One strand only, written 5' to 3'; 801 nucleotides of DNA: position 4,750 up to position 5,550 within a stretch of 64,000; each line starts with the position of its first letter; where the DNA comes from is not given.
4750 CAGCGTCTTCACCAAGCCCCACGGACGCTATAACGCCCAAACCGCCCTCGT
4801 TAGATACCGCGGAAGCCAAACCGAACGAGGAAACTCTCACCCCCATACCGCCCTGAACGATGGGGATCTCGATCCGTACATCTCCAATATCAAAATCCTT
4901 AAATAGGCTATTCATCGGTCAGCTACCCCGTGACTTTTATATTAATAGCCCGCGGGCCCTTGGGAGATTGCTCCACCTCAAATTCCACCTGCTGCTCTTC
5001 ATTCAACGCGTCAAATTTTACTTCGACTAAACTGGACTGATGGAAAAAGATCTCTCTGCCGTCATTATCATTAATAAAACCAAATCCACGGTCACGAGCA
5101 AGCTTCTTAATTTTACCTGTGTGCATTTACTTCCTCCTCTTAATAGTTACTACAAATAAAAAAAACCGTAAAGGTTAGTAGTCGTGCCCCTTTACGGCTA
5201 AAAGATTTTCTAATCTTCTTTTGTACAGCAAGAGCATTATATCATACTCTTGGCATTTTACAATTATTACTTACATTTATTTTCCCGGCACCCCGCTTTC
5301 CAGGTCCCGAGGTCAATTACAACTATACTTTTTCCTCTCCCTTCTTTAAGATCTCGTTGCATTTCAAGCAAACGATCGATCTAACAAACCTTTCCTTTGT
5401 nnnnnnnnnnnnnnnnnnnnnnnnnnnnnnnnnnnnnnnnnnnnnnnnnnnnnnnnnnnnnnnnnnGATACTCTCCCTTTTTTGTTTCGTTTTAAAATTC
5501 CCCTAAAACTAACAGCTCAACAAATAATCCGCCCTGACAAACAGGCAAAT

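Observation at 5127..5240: Conserved two-hairpin + U-tract module upstream of both cold-shock genes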

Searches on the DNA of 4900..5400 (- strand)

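Call 25: search_rna_families(source=window, start=4900, end=5400, threshold=evalue, max_evalue=10)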
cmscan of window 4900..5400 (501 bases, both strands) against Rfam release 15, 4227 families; matches with E-value up to 10: 0.
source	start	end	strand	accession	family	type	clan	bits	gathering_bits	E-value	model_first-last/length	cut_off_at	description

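Call 30: build_rna_model(alignment_id=A4)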
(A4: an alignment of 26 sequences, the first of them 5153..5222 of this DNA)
Model R1 built from alignment A4 (26 sequences, 73 columns); structure: RNAalifold consensus.
model positions 65; base pairs 11; branch points 0; effective number of sequences 8.17; information 0.863 bits per position. Calibrated on 0.2 Mb of random sequence (short: E-values are rough).
structure used (alignment columns):
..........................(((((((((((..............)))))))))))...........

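Call 31: search_with_rna_model(model_id=R1, sources=[window, L009, L010, L011, L012, L013, L014, L015, L016, L017, L018, L019, L020, L021, L022, L023, L024, L025, L026, L027, L028, L029, L030, L031, L032, L033, L034, L035, L036, L037, L038, L039, L040, L041, L042, L043, L044, L045, L046, L047, L048, L049, L050, L051, L052, L053, L054, L055, L056, L057, L058, L059, L060, L061, L062, L063, L064, L065, L066, L067, L068, L069, L070, L071, L072, L073, L074, L075, L076, L077, L078, L079, L080, L081, L082, L083, L084, L085, L086, L087, L088], max_evalue=1, make_alignment=true)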
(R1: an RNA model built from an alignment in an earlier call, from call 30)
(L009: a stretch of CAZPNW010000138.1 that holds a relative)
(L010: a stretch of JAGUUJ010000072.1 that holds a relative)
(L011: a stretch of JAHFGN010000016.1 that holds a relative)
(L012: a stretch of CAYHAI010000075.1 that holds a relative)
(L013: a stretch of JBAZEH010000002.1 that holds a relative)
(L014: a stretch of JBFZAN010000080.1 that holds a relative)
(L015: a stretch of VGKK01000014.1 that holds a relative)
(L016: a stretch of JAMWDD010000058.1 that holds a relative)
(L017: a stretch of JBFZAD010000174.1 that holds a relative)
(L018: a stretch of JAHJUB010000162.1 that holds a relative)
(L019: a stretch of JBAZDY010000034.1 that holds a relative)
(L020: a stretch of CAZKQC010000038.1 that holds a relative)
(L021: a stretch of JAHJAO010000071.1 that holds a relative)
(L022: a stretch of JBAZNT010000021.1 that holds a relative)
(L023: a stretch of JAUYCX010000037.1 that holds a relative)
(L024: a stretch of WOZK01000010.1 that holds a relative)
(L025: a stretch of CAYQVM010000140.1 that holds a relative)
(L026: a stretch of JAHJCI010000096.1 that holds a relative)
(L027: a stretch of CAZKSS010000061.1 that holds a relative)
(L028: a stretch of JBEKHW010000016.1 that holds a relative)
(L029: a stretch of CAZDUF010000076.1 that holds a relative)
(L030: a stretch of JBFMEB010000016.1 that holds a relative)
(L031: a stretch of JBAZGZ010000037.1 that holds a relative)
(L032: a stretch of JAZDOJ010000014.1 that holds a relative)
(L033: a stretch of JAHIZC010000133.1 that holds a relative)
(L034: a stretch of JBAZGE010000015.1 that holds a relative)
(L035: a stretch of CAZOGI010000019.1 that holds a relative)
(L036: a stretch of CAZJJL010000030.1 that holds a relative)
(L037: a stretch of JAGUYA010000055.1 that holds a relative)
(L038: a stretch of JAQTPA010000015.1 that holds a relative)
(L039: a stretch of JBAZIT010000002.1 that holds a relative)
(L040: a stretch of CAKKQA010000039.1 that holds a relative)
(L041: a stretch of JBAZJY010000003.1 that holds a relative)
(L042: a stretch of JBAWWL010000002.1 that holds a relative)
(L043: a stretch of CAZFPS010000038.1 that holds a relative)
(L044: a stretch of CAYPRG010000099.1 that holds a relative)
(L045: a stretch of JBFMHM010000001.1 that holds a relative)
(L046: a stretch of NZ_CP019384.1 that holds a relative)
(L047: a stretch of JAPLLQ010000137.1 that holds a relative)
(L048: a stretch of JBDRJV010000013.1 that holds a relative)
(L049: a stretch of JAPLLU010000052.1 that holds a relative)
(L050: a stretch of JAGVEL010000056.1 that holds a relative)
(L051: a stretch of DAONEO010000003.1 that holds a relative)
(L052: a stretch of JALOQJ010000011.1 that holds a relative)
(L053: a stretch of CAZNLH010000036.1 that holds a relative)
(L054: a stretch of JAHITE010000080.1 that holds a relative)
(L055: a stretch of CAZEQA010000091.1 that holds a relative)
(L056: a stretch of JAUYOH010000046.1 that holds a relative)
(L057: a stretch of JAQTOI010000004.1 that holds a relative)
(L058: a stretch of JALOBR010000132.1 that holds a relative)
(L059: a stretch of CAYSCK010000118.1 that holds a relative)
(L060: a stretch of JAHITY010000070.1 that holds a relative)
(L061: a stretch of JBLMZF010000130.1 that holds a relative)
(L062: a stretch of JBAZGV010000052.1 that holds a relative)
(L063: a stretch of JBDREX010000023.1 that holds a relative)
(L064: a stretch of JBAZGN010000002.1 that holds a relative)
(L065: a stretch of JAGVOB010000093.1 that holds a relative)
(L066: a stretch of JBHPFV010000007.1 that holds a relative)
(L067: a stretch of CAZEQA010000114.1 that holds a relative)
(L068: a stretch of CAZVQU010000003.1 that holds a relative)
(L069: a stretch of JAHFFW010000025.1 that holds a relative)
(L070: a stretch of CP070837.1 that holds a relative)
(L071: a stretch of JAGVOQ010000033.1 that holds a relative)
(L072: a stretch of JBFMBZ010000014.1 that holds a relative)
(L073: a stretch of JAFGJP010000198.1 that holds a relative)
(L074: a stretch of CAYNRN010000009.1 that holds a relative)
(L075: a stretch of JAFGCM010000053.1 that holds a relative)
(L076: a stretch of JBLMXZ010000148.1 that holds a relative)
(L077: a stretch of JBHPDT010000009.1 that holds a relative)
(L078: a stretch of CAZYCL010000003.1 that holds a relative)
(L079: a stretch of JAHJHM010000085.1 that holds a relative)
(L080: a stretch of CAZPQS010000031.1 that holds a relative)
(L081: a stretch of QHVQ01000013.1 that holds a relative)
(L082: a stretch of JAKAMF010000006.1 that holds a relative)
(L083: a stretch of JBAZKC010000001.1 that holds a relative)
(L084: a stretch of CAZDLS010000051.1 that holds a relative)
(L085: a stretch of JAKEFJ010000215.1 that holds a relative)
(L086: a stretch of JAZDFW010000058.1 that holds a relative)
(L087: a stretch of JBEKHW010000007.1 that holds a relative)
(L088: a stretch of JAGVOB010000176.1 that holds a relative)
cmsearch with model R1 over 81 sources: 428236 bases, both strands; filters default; matches with E-value up to 1: 78.
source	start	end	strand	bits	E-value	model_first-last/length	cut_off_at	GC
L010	2123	2186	+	74.6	8.7e-10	1-65/65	no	0.31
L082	210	275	+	73.4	1.4e-09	1-65/65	no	0.33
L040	938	1002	+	73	1.6e-09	1-65/65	no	0.37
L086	506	569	+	72.3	2.1e-09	1-65/65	no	0.33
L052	2401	2467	+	71.8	2.6e-09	1-65/65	no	0.36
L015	183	246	+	71.1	3.4e-09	1-65/65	no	0.38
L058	412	473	+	70.5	4.4e-09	1-65/65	no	0.35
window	5156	5223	-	69.1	7.4e-09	1-65/65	no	0.34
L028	2314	2380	+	68.5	9.3e-09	1-65/65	no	0.36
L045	2415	2479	+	68.5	9.3e-09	1-65/65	no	0.31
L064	2403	2464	+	68.4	9.6e-09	1-65/65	no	0.31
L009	2400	2467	+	68.2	1.1e-08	1-65/65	no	0.35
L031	2412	2478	+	65.7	2.8e-08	1-65/65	no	0.3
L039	2408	2469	+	65.4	3.2e-08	1-65/65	no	0.37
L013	2122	2185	+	65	3.6e-08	1-65/65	no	0.38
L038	1933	1994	+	64.3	4.9e-08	1-65/65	no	0.37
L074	2066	2128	+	64.1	5.3e-08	1-65/65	no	0.35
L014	2122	2185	+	63.9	5.6e-08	1-65/65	no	0.38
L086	2034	2096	+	63.6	6.4e-08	1-65/65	no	0.38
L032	2128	2190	+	62.4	1e-07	1-65/65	no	0.32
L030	2365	2431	+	61.9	1.2e-07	1-65/65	no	0.37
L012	2120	2182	+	61.7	1.3e-07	1-65/65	no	0.38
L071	2047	2113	+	61.6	1.4e-07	1-65/65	no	0.31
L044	1170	1235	+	61.1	1.7e-07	1-65/65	no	0.36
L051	2036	2097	+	61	1.7e-07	1-65/65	no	0.37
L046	2012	2076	+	59.3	3.5e-07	1-65/65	no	0.43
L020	2116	2179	+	59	3.9e-07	1-65/65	no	0.41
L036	2119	2180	+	58.9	4e-07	1-65/65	no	0.39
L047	2410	2473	+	58.7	4.4e-07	1-65/65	no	0.28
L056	2127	2189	+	58.2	5.3e-07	1-65/65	no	0.38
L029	1094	1153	+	58.2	5.3e-07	1-65/65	no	0.42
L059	2052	2114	+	57.6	6.7e-07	1-65/65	no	0.4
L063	2052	2115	+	57.2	7.8e-07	1-65/65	no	0.38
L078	2400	2464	+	56.3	1.1e-06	1-65/65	no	0.4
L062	2120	2185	+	55.9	1.3e-06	1-65/65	no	0.33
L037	1408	1472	+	55.6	1.5e-06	1-65/65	no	0.4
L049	2047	2108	+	55.4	1.6e-06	1-65/65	no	0.4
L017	2076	2135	+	55.2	1.7e-06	1-65/65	no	0.37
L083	2061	2124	+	54.1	2.7e-06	1-65/65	no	0.42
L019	2796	2861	+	53.8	2.9e-06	1-65/65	no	0.45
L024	2797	2862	+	53.8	2.9e-06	1-65/65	no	0.45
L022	7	69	+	52.9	4.2e-06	1-65/65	no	0.41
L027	2116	2179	+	52.4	5.1e-06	1-65/65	no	0.36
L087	2132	2195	+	52.2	5.5e-06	1-65/65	no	0.44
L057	2252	2313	+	52.1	5.8e-06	1-65/65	no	0.37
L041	2124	2183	+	51.2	8.1e-06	1-65/65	no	0.38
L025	467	532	+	49.1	1.9e-05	1-65/65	no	0.41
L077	2132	2192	+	48.8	2.1e-05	1-65/65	no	0.33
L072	2033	2094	+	48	2.9e-05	1-65/65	no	0.37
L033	97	160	+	47.1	4.1e-05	1-65/65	no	0.38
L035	1089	1164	+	45.3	8.3e-05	1-65/65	no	0.41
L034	2072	2134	+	43.8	0.00015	1-65/65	no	0.37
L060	1841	1903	+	43.7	0.00015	1-65/65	no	0.35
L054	2128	2190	+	42.9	0.00021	1-65/65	no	0.37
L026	1118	1182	+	42.1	0.00029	1-65/65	no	0.4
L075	2078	2141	+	40.8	0.00048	1-65/65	no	0.36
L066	2108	2171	+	40.7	0.0005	1-65/65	no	0.39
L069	2073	2137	+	37.6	0.0016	1-65/65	no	0.42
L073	589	649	+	37.6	0.0017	1-65/65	no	0.41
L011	2111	2172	+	37.2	0.0019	1-65/65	no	0.45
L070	2103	2167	+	36.5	0.0026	1-65/65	no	0.4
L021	2125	2188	+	35.7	0.0035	1-65/65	no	0.38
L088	2130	2193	+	34.9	0.0049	1-65/65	no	0.39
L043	438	499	+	34.3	0.0061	1-65/65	no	0.31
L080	4528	4603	+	34.2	0.0063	1-65/65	no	0.46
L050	2123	2182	+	33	0.01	1-65/65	no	0.33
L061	1214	1274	+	32.6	0.012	1-65/65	no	0.52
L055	2008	2071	+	31.8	0.016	1-65/65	no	0.38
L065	2132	2195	+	31.5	0.018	1-65/65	no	0.38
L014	570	632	+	29.4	0.041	1-65/65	no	0.43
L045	2430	2484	-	28.8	0.053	1-65/65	no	0.31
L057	2273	2305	-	28.1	0.068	24-58/65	no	0.39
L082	225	280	-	23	0.5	11-65/65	no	0.36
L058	433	465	-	22.8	0.54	24-57/65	no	0.48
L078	2421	2472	-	22.8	0.54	1-65/65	no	0.35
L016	2043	2113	+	21.6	0.87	1-65/65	no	0.32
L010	2148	2176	-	21.4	0.94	26-55/65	no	0.41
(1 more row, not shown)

Alignment A5: 78 matches aligned to the model, 109 columns, each read 5' to 3' on its own strand. Consensus structure (alignment columns), stored with it:
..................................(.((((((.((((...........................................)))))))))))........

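Call 38: search_with_rna_model(model_id=R1, sources=[window, L009, L010, L011, L012, L013, L014, L015, L016, L017, L018, L019, L020, L021, L022, L023, L024, L025, L026, L027, L028, L029, L030, L031, L032, L033, L034, L035, L036, L037, L038, L039, L040, L041, L042, L043, L044, L045, L046, L047, L048, L049, L050, L051, L052, L053, L054, L055, L056, L057, L058, L059, L060, L061, L062, L063, L064, L065, L066, L067, L068, L069, L070, L071, L072, L073, L074, L075, L076, L077, L078, L079, L080, L081, L082, L083, L084, L085, L086, L087, L088], max_evalue=0.045, make_alignment=true)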
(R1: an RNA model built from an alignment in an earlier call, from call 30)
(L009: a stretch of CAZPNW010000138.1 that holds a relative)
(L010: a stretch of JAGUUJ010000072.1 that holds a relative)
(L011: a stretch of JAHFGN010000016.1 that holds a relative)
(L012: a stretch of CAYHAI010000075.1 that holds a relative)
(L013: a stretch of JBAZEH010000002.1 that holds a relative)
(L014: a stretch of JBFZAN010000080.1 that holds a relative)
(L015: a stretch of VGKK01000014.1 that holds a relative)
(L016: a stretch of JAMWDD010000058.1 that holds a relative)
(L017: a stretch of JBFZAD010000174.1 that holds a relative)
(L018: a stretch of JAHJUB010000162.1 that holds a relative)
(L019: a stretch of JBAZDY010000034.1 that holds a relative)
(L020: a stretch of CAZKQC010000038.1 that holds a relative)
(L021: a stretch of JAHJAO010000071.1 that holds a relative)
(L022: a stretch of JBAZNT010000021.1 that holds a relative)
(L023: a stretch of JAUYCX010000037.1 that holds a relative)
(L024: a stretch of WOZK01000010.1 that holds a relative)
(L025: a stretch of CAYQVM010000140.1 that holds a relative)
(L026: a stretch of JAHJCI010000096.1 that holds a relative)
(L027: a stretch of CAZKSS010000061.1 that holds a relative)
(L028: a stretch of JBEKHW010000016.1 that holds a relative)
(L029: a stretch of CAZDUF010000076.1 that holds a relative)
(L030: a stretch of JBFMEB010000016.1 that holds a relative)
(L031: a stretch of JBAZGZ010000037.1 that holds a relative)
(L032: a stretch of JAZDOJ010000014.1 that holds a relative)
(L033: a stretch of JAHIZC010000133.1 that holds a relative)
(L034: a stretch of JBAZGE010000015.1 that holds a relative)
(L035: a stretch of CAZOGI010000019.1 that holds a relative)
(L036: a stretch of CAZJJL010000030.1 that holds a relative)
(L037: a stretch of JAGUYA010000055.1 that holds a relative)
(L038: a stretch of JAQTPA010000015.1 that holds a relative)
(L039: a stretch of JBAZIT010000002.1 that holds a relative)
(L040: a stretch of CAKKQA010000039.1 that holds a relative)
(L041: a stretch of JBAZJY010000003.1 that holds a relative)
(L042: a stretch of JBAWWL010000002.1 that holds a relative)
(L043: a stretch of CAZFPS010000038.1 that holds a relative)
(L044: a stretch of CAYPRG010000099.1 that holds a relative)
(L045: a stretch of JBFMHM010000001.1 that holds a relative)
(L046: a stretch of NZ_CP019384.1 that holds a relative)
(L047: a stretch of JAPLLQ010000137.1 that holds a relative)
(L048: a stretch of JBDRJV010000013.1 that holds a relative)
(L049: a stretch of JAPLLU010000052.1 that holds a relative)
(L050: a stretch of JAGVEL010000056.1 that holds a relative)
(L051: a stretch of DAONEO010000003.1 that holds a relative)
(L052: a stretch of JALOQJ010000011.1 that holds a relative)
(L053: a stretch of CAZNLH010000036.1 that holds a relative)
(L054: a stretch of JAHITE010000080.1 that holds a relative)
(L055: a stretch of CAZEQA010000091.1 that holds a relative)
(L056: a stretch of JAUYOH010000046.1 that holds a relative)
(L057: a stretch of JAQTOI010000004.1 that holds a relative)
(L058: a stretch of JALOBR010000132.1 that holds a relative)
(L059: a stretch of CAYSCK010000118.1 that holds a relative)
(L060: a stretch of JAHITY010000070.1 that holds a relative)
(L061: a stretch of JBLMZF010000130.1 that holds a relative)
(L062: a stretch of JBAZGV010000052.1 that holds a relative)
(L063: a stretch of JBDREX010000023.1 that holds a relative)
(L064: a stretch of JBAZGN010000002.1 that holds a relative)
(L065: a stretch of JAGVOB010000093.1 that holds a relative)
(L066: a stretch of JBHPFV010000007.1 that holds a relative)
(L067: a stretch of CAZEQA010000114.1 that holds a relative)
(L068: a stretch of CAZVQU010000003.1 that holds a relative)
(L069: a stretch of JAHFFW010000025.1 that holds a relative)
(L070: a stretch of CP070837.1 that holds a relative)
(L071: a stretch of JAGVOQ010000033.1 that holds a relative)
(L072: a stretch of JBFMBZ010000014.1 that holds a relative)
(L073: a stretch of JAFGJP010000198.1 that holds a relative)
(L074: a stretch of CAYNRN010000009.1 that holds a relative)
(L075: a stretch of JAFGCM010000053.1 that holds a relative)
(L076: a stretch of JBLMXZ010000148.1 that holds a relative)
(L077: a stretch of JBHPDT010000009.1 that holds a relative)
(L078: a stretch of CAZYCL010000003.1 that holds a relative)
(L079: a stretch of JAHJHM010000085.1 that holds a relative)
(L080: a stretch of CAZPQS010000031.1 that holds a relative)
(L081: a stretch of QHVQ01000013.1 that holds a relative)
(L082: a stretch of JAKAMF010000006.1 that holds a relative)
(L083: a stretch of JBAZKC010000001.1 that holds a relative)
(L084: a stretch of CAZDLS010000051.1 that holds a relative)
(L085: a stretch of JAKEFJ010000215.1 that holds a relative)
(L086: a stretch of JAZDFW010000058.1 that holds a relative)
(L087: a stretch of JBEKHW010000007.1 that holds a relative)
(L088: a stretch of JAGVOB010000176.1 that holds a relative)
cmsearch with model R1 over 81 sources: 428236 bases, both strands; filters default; matches with E-value up to 0.045: 71.
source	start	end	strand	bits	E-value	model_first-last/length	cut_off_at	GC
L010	2123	2186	+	74.6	8.7e-10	1-65/65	no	0.31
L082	210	275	+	73.4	1.4e-09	1-65/65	no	0.33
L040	938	1002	+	73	1.6e-09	1-65/65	no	0.37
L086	506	569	+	72.3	2.1e-09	1-65/65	no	0.33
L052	2401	2467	+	71.8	2.6e-09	1-65/65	no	0.36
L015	183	246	+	71.1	3.4e-09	1-65/65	no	0.38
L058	412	473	+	70.5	4.4e-09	1-65/65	no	0.35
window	5156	5223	-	69.1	7.4e-09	1-65/65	no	0.34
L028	2314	2380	+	68.5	9.3e-09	1-65/65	no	0.36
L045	2415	2479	+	68.5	9.3e-09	1-65/65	no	0.31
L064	2403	2464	+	68.4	9.6e-09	1-65/65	no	0.31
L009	2400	2467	+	68.2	1.1e-08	1-65/65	no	0.35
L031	2412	2478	+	65.7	2.8e-08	1-65/65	no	0.3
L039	2408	2469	+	65.4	3.2e-08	1-65/65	no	0.37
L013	2122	2185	+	65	3.6e-08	1-65/65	no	0.38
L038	1933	1994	+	64.3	4.9e-08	1-65/65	no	0.37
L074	2066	2128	+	64.1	5.3e-08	1-65/65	no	0.35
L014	2122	2185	+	63.9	5.6e-08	1-65/65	no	0.38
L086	2034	2096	+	63.6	6.4e-08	1-65/65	no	0.38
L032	2128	2190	+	62.4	1e-07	1-65/65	no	0.32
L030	2365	2431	+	61.9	1.2e-07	1-65/65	no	0.37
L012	2120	2182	+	61.7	1.3e-07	1-65/65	no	0.38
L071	2047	2113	+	61.6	1.4e-07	1-65/65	no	0.31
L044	1170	1235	+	61.1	1.7e-07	1-65/65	no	0.36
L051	2036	2097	+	61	1.7e-07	1-65/65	no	0.37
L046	2012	2076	+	59.3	3.5e-07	1-65/65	no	0.43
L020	2116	2179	+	59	3.9e-07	1-65/65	no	0.41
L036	2119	2180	+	58.9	4e-07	1-65/65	no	0.39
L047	2410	2473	+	58.7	4.4e-07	1-65/65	no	0.28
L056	2127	2189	+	58.2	5.3e-07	1-65/65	no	0.38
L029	1094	1153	+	58.2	5.3e-07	1-65/65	no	0.42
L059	2052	2114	+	57.6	6.7e-07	1-65/65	no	0.4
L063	2052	2115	+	57.2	7.8e-07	1-65/65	no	0.38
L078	2400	2464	+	56.3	1.1e-06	1-65/65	no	0.4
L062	2120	2185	+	55.9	1.3e-06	1-65/65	no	0.33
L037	1408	1472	+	55.6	1.5e-06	1-65/65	no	0.4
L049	2047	2108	+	55.4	1.6e-06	1-65/65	no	0.4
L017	2076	2135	+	55.2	1.7e-06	1-65/65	no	0.37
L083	2061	2124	+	54.1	2.7e-06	1-65/65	no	0.42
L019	2796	2861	+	53.8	2.9e-06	1-65/65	no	0.45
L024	2797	2862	+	53.8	2.9e-06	1-65/65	no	0.45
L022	7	69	+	52.9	4.2e-06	1-65/65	no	0.41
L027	2116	2179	+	52.4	5.1e-06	1-65/65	no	0.36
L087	2132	2195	+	52.2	5.5e-06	1-65/65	no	0.44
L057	2252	2313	+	52.1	5.8e-06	1-65/65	no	0.37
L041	2124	2183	+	51.2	8.1e-06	1-65/65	no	0.38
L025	467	532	+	49.1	1.9e-05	1-65/65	no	0.41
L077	2132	2192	+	48.8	2.1e-05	1-65/65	no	0.33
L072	2033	2094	+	48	2.9e-05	1-65/65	no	0.37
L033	97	160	+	47.1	4.1e-05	1-65/65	no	0.38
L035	1089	1164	+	45.3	8.3e-05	1-65/65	no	0.41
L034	2072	2134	+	43.8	0.00015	1-65/65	no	0.37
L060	1841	1903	+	43.7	0.00015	1-65/65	no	0.35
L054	2128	2190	+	42.9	0.00021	1-65/65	no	0.37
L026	1118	1182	+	42.1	0.00029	1-65/65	no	0.4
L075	2078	2141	+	40.8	0.00048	1-65/65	no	0.36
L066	2108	2171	+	40.7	0.0005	1-65/65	no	0.39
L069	2073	2137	+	37.6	0.0016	1-65/65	no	0.42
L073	589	649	+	37.6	0.0017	1-65/65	no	0.41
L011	2111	2172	+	37.2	0.0019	1-65/65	no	0.45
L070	2103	2167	+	36.5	0.0026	1-65/65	no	0.4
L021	2125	2188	+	35.7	0.0035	1-65/65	no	0.38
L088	2130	2193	+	34.9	0.0049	1-65/65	no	0.39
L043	438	499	+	34.3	0.0061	1-65/65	no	0.31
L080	4528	4603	+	34.2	0.0063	1-65/65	no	0.46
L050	2123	2182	+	33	0.01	1-65/65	no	0.33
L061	1214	1274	+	32.6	0.012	1-65/65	no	0.52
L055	2008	2071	+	31.8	0.016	1-65/65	no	0.38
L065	2132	2195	+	31.5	0.018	1-65/65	no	0.38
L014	570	632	+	29.4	0.041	1-65/65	no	0.43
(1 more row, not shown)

Alignment A6: 71 matches aligned to the model, 105 columns, each read 5' to 3' on its own strand. Consensus structure (alignment columns), stored with it:
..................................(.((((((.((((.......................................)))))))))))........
